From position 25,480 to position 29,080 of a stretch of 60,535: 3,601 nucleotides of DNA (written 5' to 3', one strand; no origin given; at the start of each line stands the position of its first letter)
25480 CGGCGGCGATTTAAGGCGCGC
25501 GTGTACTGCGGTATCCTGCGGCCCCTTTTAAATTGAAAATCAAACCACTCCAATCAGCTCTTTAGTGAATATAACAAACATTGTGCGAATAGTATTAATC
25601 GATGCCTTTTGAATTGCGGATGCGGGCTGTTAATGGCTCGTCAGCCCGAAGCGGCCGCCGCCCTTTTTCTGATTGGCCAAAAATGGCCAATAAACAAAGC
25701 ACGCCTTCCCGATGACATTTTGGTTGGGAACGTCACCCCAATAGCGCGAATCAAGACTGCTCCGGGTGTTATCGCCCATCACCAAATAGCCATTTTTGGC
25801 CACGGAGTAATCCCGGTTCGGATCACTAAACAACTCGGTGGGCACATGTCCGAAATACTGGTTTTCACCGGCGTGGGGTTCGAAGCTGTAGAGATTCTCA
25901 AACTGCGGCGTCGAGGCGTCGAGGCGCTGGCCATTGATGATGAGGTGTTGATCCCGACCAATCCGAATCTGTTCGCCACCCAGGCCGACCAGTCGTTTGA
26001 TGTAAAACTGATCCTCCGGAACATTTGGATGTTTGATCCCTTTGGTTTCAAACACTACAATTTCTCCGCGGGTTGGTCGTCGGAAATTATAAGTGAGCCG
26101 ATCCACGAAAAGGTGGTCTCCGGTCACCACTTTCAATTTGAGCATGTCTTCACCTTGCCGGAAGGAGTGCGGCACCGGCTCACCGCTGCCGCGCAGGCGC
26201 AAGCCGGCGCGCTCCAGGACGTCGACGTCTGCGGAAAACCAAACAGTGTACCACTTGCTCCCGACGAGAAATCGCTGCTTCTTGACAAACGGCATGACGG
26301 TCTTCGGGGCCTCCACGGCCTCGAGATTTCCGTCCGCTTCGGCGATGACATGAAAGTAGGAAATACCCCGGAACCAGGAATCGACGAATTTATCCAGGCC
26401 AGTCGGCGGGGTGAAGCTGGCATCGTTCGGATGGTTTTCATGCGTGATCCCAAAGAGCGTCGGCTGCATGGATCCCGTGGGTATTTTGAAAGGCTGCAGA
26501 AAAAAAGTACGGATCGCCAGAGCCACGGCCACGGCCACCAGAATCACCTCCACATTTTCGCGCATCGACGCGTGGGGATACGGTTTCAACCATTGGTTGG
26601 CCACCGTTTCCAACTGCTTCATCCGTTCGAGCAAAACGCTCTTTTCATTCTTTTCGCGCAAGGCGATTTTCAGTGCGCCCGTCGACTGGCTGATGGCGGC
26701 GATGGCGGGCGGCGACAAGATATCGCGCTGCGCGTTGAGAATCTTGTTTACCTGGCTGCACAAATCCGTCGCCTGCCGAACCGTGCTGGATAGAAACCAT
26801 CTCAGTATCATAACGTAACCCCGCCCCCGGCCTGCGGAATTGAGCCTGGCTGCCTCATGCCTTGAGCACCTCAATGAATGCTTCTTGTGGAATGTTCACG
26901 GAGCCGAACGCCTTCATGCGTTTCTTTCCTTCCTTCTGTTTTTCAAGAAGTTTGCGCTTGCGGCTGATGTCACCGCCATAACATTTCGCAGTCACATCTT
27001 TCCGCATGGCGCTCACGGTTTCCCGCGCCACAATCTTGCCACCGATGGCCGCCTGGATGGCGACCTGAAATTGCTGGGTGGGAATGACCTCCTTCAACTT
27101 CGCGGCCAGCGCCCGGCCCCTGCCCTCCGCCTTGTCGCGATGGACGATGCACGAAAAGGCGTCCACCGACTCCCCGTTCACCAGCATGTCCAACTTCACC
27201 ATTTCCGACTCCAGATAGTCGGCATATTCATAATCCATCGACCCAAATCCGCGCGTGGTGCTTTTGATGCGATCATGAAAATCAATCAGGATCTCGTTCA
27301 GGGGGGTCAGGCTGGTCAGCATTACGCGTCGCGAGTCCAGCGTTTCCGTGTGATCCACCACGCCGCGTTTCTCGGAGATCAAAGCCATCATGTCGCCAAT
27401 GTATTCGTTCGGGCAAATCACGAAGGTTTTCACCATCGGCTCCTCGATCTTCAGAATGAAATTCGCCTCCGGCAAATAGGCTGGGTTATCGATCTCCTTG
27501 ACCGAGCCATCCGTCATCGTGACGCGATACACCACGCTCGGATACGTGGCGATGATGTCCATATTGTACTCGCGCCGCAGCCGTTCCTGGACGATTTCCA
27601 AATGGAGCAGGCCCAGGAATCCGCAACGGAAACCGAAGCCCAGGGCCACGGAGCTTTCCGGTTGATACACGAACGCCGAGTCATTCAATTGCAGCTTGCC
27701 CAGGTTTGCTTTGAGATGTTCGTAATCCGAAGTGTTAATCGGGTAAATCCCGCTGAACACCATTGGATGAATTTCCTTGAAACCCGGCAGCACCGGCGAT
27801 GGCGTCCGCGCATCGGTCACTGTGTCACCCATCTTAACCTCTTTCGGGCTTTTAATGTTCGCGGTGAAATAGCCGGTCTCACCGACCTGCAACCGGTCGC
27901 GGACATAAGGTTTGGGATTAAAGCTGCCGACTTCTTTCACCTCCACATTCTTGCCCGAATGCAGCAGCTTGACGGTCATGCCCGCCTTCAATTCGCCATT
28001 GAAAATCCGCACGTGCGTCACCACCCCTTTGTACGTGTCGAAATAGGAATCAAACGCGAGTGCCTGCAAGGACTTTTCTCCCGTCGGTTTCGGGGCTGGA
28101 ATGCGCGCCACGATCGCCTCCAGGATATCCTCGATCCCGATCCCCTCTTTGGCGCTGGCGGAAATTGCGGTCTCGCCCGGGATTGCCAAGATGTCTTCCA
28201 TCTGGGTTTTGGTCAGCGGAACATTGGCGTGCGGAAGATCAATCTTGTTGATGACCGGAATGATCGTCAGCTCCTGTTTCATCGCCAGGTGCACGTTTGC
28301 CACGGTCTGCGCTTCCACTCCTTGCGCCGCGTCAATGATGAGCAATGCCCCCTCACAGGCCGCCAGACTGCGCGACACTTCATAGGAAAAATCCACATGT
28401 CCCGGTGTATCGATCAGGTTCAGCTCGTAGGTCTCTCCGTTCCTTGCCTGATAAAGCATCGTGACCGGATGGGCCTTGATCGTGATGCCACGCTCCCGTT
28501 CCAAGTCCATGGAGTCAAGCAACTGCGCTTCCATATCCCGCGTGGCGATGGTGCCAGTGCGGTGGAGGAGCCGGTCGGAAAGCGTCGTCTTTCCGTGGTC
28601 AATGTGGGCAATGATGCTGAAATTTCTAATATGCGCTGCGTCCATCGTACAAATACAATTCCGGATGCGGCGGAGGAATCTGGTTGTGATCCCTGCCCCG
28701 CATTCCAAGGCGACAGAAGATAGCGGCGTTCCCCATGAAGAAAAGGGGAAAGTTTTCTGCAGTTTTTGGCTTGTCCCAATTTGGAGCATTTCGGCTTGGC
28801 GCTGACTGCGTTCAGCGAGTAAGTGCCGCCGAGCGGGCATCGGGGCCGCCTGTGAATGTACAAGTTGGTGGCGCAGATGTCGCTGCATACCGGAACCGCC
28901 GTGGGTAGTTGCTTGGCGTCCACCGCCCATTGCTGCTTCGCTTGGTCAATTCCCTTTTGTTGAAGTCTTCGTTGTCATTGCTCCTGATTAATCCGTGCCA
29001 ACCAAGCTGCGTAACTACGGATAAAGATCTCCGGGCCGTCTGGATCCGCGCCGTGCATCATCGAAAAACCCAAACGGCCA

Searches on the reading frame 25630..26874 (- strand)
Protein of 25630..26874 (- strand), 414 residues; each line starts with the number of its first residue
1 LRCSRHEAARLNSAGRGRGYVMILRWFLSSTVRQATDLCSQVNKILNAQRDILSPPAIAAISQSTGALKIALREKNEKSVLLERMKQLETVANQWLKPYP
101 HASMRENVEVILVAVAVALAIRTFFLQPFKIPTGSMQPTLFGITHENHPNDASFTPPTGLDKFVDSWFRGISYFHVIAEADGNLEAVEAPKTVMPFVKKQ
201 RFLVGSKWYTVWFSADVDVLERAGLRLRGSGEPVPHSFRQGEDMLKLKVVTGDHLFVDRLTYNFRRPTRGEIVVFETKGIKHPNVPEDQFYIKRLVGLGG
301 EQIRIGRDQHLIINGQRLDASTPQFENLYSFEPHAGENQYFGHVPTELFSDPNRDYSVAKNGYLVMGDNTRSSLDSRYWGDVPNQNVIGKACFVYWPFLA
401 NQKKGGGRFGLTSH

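Call 63: search_protein_families(library=pfam, proteins=[window:25630-26874:-], max_evalue=0.0001)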
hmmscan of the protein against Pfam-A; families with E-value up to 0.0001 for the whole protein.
window:25630-26874:- (414 aa): 1 family
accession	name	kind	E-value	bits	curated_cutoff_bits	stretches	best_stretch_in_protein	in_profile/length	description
PF10502.14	Peptidase_S26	-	1.6e-38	132.7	22.9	2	249-396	37-168/168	Signal peptidase, peptidase S26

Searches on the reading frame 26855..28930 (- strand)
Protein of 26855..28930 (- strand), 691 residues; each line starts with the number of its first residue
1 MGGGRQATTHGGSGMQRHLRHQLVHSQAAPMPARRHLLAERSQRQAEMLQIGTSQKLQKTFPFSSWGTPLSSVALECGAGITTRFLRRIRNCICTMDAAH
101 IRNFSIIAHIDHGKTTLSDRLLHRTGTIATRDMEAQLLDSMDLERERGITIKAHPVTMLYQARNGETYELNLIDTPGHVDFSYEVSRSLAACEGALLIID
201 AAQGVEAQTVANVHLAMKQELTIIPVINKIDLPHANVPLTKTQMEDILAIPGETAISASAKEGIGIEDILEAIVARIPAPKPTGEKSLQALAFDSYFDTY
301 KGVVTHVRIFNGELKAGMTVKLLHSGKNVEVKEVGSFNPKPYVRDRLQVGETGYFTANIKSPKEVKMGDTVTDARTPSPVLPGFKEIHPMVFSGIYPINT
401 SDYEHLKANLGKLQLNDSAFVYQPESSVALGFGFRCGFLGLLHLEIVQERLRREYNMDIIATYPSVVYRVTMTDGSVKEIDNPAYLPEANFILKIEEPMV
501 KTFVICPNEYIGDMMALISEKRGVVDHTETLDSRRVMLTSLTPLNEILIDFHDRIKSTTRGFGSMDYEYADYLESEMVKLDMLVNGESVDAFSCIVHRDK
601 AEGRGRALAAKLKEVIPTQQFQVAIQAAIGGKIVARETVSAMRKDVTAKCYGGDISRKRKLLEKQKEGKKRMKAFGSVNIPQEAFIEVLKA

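Call 63: search_protein_families(library=pfam, proteins=[window:26855-28930:-], max_evalue=0.0001)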
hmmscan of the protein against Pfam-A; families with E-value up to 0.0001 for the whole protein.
window:26855-28930:- (691 aa): 5 families
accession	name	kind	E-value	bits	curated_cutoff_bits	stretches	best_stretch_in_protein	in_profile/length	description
PF00009.33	GTP_EFTU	-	1.5e-54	184.9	26.5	1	100-278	2-187/188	Elongation factor Tu GTP binding domain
PF06421.17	LepA_C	-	8.1e-51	171.1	29.7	1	584-690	1-107/107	GTP-binding protein LepA C-terminus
PF00679.30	EFG_C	-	2.7e-19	69.4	27.9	1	495-580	2-86/89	Elongation factor G C-terminus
PF03144.31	GTP_EFTU_D2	-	2.4e-09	37.9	30.3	1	302-372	1-73/73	Elongation factor Tu domain 2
PF14492.12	EFG_III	-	9.6e-05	22.8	27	0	389-460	4-72/75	Elongation Factor G, domain III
